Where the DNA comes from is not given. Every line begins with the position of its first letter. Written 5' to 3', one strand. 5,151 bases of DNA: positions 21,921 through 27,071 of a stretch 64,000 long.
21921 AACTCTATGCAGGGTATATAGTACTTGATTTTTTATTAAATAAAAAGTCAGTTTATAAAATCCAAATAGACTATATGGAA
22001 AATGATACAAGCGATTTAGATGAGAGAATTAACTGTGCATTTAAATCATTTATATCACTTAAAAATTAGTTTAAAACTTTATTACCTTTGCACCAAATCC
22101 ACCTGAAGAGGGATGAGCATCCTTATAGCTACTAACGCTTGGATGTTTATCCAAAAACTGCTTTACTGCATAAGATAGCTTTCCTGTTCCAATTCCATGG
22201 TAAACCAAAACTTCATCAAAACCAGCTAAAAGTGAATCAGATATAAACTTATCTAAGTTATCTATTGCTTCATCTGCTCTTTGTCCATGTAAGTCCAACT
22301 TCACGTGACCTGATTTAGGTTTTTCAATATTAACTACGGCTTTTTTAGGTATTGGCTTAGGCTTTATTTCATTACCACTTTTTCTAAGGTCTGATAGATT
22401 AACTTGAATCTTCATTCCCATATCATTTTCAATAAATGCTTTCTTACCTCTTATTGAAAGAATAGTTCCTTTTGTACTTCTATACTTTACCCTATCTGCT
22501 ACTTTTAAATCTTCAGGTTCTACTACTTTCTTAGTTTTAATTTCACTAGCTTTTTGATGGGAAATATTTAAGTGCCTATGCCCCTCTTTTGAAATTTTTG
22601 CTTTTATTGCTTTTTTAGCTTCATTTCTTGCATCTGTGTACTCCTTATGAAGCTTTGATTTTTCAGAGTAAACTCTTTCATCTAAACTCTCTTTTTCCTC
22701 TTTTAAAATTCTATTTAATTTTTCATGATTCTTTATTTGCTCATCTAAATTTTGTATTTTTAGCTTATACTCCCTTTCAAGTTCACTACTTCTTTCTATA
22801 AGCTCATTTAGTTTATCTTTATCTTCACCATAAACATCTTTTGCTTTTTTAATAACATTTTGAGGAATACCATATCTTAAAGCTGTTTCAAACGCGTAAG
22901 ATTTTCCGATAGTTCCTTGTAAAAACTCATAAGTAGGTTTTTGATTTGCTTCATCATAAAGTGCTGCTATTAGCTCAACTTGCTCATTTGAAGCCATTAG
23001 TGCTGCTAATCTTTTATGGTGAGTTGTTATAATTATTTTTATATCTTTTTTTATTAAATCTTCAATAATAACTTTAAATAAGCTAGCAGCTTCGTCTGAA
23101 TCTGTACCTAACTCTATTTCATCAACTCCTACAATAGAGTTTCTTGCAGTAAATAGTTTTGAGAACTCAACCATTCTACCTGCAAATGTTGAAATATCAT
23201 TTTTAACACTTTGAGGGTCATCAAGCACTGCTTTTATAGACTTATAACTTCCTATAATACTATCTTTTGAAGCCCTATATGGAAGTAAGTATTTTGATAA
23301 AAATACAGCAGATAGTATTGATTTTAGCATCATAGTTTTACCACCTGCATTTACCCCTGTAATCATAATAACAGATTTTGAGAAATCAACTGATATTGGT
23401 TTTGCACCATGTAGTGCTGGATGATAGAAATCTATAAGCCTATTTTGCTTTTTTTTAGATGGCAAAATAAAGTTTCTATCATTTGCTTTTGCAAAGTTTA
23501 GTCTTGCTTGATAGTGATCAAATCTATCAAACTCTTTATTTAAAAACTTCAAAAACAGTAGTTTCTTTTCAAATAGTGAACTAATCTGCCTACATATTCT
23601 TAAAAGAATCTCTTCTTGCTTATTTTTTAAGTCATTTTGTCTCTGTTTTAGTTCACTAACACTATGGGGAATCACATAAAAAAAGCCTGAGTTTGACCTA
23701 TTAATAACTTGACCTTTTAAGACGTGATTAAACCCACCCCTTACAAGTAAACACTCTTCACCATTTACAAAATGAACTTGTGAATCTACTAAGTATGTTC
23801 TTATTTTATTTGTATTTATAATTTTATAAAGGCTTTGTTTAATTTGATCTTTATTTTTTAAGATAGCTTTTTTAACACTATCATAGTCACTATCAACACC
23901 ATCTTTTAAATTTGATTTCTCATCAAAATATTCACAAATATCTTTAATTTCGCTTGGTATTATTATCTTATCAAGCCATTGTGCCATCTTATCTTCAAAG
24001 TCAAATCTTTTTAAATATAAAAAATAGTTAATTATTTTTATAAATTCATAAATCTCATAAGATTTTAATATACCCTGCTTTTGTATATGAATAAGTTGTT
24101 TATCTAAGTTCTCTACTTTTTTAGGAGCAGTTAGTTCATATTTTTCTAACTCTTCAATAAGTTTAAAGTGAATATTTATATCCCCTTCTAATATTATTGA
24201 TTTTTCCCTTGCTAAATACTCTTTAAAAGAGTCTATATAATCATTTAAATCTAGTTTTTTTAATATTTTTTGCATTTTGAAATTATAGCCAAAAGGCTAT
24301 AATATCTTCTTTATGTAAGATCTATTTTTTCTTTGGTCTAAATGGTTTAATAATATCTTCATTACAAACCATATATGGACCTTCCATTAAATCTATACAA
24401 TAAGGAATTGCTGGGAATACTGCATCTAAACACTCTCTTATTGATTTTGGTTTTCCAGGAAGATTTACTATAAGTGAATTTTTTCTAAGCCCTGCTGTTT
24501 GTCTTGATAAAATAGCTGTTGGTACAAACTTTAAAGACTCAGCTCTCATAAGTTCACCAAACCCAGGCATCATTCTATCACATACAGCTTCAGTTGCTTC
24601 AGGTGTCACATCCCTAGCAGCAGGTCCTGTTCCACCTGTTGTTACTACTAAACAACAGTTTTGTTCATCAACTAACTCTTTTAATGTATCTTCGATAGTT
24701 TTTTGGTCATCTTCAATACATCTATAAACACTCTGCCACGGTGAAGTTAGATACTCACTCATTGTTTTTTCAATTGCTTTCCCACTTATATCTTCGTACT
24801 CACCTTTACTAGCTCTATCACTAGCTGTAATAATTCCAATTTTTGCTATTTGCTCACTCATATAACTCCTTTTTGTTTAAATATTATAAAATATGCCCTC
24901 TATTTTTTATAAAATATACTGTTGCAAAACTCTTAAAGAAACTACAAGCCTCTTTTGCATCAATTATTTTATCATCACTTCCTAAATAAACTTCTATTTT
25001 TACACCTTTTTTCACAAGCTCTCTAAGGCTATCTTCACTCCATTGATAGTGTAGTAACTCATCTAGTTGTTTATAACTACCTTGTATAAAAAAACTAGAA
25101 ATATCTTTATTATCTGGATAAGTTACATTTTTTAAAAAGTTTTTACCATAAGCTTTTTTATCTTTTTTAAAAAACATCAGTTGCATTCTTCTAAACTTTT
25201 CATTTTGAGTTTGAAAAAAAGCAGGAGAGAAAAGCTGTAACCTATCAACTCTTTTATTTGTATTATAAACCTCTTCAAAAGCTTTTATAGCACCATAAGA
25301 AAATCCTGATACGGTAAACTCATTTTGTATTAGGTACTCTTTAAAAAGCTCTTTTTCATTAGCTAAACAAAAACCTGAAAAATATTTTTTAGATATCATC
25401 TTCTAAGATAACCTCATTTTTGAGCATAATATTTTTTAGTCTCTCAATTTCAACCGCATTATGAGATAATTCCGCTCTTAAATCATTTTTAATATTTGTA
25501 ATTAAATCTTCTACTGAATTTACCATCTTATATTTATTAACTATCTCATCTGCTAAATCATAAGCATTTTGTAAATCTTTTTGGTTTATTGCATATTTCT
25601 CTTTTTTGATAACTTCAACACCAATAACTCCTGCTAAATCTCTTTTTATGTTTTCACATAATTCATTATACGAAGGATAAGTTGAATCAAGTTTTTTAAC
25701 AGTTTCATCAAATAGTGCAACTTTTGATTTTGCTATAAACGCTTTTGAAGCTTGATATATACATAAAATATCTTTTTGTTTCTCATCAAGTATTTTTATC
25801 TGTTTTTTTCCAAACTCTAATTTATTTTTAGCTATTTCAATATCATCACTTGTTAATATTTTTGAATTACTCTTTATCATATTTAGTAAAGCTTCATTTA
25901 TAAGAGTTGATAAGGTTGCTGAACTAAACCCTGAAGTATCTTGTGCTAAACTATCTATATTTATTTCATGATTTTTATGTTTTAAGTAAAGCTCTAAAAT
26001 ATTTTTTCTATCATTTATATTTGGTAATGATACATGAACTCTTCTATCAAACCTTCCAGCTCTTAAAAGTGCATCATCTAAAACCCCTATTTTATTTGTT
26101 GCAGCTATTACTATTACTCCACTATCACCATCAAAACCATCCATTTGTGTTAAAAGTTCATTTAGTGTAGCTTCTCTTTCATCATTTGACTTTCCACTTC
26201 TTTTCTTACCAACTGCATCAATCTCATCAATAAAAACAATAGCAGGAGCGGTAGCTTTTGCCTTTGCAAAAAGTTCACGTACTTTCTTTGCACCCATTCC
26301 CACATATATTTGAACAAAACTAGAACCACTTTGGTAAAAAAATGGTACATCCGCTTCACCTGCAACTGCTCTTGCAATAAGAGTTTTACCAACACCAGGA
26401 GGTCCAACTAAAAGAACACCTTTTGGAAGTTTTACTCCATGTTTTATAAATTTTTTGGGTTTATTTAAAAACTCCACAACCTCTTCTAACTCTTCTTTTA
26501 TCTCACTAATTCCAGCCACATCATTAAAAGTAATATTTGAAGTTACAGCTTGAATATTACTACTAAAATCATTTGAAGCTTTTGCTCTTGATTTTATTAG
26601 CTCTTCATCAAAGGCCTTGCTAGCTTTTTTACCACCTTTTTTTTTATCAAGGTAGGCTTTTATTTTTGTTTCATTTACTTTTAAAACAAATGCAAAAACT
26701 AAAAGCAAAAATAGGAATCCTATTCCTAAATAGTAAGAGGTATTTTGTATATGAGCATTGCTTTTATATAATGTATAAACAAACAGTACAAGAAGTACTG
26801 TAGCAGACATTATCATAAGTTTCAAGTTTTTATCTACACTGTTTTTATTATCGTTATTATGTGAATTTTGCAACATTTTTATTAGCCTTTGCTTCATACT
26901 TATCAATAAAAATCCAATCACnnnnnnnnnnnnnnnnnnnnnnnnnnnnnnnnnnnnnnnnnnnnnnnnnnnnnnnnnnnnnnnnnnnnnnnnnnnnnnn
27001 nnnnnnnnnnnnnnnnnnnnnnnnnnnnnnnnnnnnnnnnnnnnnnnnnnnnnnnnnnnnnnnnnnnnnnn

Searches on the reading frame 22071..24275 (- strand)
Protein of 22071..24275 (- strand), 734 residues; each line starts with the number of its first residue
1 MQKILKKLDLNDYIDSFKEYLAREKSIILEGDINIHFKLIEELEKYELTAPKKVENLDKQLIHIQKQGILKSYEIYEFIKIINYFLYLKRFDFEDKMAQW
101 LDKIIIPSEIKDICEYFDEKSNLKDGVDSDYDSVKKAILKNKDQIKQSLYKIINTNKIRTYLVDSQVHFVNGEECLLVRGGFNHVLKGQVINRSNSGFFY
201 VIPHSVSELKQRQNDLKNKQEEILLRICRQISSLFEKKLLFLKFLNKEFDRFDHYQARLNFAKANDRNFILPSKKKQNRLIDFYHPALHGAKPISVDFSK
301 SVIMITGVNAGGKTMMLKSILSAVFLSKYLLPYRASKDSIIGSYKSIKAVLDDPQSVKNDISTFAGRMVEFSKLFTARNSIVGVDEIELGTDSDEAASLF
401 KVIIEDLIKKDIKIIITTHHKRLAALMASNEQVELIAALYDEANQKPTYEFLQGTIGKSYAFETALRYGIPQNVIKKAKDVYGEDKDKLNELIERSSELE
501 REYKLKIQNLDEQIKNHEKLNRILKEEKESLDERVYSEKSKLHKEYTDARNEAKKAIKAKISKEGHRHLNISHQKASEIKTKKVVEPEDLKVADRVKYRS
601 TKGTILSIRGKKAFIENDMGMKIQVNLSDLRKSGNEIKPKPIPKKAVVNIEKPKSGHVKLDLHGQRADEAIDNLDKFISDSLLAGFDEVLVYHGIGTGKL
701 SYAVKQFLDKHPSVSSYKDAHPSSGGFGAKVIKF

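Call 18: search_protein_families(library=ncbifam, max_evalue=0.00001, proteins=[window:22071-24275:-])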
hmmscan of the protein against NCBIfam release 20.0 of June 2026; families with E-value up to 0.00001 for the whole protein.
window:22071-24275:- (734 aa): 5 families
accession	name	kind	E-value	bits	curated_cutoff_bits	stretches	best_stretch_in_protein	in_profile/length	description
TIGR01069.2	mutS2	equivalog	8.5e-172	573.4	400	1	2-734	2-790/790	endonuclease MutS2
NF052383.1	ATPase_KamC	equivalog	6.6e-31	107.7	300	1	52-425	64-433/508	lysine 5,6-aminomutase reactivase ATPase KamC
TIGR01070.1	mutS1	equivalog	2.1e-14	52.8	641.7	1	206-525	488-820/840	DNA mismatch repair protein MutS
NF033154.1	endonuc_SmrA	equivalog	3.6e-07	30.1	180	1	658-731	90-169/189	DNA endonuclease SmrA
NF003432.0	PRK04946.1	equivalog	5.9e-06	26.3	128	1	658-729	96-167/181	endonuclease SmrB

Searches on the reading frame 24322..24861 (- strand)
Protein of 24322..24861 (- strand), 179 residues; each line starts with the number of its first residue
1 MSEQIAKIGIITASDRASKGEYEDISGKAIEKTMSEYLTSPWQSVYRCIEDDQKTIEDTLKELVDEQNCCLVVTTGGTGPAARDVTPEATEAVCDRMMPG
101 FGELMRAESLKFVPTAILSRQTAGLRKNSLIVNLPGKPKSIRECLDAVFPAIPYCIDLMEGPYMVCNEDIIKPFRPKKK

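Call 18: search_protein_families(library=ncbifam, max_evalue=0.00001, proteins=[window:24322-24861:-])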
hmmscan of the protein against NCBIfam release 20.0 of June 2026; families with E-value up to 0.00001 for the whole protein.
window:24322-24861:- (179 aa): 4 families
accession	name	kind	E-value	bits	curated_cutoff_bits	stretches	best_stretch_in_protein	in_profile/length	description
NF006932.0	PRK09417.1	equivalog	8.9e-86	286.3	158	1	5-178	3-188/193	molybdopterin adenylyltransferase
TIGR00177.1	molyb_syn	domain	2.5e-39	134.6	85.35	1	7-149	3-146/148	molybdenum cofactor synthesis domain-containing protein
NF002947.1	PRK03604.1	equivalog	6.6e-37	127.4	285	1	5-161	145-298/301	bifunctional molybdenum cofactor biosynthesis protein MoaC/MoaB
TIGR02667.1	moaB_proteo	equivalog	2.1e-23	82.8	222.4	1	7-149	6-145/163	molybdenum cofactor biosynthesis protein B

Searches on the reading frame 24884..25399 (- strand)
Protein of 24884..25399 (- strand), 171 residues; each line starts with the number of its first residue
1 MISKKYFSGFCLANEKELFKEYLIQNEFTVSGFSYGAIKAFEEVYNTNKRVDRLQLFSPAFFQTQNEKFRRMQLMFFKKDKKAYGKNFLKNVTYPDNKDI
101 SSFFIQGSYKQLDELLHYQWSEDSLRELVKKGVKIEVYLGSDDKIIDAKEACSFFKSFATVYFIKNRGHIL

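Call 44: search_protein_families(library=ncbifam, max_evalue=0.00001, proteins=[window:24884-25399:-])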
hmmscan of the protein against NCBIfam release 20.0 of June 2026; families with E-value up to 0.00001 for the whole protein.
window:24884-25399:- (171 aa): 1 family
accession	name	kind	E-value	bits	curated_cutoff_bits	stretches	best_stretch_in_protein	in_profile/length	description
NF033854.1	esterase_BioV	equivalog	1.2e-71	239.9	150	1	5-171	1-167/167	pimelyl-ACP methyl ester esterase BioV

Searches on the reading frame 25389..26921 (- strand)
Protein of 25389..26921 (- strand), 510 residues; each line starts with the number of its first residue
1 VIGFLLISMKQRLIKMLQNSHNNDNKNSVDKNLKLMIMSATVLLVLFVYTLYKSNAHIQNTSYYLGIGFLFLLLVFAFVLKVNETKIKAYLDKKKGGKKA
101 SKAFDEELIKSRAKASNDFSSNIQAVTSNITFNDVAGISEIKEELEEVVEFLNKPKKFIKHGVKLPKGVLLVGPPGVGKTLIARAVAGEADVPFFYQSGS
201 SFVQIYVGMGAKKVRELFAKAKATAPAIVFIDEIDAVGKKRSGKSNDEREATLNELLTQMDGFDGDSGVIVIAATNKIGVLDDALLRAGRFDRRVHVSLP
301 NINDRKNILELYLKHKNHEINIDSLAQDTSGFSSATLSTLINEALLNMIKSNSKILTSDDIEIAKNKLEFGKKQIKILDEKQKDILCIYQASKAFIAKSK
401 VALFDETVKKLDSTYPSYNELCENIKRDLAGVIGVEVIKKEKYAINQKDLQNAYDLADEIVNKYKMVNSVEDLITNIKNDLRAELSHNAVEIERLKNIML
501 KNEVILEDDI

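Call 44: search_protein_families(library=ncbifam, max_evalue=0.00001, proteins=[window:25389-26921:-])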
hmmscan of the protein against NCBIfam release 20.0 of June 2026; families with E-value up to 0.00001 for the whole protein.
window:25389-26921:- (510 aa): 18 families
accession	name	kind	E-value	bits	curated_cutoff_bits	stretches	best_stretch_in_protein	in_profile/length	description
TIGR01241.2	FtsH_fam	equivalog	6.6e-118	395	600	1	85-473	121-524/598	ATP-dependent zinc metalloprotease FtsH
NF008004.0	PRK10733.1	equivalog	3.9e-85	286.1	1008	1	129-398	148-423/644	ATP-dependent zinc metalloprotease FtsH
NF003069.1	PRK03992.1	subfamily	1.2e-73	248.4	500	1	127-370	125-374/379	proteasome-activating nucleotidase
TIGR01242.2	TIGR01242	subfamily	2.9e-69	233.8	500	1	128-370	109-357/362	proteasome-activating nucleotidase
NF047747.1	PrtsmActNtasePan2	equivalog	6.1e-62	210.1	700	1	127-370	145-394/397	proteasome-activating nucleotidase Pan2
TIGR01243.1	CDC48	subfamily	2.3e-60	204.7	802.65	1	127-466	447-719/733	CDC48 family AAA ATPase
NF047748.1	PrtsmActNtasePan1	equivalog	3.1e-57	194.4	750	1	128-371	143-392/405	proteasome-activating nucleotidase Pan1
NF041006.2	cell_div_CdvC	equivalog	5.9e-42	143.9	650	1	117-351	87-325/370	cell division protein CdvC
TIGR03689.1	pup_AAA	equivalog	1.5e-37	129.5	504.75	1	126-350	175-412/512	proteasome ATPase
NF042959.1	IteA_antiphage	equivalog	1.4e-34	119.8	510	1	135-398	94-354/367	anti-phage ATPase IteA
TIGR03922.1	T7SS_EccA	equivalog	1.3e-09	37.2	466.65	1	127-274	270-423/557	type VII secretion AAA-ATPase EccA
NF003745.1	PRK05342.1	equivalog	6.3e-09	35.2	359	1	159-245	101-194/418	ATP-dependent Clp protease ATP-binding subunit ClpX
TIGR00382.1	clpX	equivalog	3.1e-08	33.1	370.75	1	160-245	110-202/414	ATP-dependent protease ATP-binding subunit ClpX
TIGR00390.1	hslU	equivalog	1.7e-07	30.6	362.45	0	157-210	39-92/441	ATP-dependent protease ATPase subunit HslU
NF003229.0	PRK04195.1-5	equivalog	5.9e-07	28.5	280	1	132-239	16-117/413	replication factor C large subunit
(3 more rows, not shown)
